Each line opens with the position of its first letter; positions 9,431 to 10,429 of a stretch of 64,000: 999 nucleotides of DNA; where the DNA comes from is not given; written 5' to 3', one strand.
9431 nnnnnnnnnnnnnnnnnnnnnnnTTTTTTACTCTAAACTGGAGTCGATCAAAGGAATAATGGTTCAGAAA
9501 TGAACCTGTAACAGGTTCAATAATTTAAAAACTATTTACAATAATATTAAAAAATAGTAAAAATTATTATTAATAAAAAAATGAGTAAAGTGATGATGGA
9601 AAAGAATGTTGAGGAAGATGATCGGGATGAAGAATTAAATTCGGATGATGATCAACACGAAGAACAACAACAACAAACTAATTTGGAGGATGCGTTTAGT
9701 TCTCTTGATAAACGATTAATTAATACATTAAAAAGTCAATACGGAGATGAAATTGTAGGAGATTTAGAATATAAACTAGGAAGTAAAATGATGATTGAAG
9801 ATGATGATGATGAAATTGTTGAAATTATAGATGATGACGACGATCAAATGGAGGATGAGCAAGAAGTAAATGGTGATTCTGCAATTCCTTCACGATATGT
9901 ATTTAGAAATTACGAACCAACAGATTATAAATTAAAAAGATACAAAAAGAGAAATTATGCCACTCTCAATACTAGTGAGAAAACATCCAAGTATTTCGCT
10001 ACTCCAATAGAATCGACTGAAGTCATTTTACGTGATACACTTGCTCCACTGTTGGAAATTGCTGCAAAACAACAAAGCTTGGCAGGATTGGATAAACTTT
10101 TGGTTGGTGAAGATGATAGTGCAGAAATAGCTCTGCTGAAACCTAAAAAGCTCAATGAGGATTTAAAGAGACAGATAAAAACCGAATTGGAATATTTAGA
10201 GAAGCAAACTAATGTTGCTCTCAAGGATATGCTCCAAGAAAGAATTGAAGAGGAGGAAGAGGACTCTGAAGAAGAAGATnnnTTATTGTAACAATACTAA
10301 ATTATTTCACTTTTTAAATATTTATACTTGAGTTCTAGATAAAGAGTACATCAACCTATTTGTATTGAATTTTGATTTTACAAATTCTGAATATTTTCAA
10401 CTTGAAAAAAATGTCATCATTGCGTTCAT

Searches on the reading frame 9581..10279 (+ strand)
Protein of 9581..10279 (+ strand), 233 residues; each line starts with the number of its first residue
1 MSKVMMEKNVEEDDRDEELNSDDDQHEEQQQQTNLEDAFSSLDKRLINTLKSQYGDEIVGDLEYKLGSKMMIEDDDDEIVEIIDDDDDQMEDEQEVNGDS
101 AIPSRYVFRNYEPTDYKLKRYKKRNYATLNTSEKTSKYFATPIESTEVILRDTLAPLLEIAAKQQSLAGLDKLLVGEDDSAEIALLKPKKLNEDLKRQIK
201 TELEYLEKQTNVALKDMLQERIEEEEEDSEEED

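Call 25: search_protein_families(library=pfam, proteins=[window:9581-10279:+], max_evalue=0.0001)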
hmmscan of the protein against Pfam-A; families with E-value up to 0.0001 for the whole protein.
window:9581-10279:+ (233 aa): 1 family
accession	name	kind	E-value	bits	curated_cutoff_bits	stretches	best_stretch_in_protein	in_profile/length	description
PF08315.17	cwf18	-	1.6e-09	38.9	26.1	1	88-222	28-135/135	cwf18 pre-mRNA splicing factor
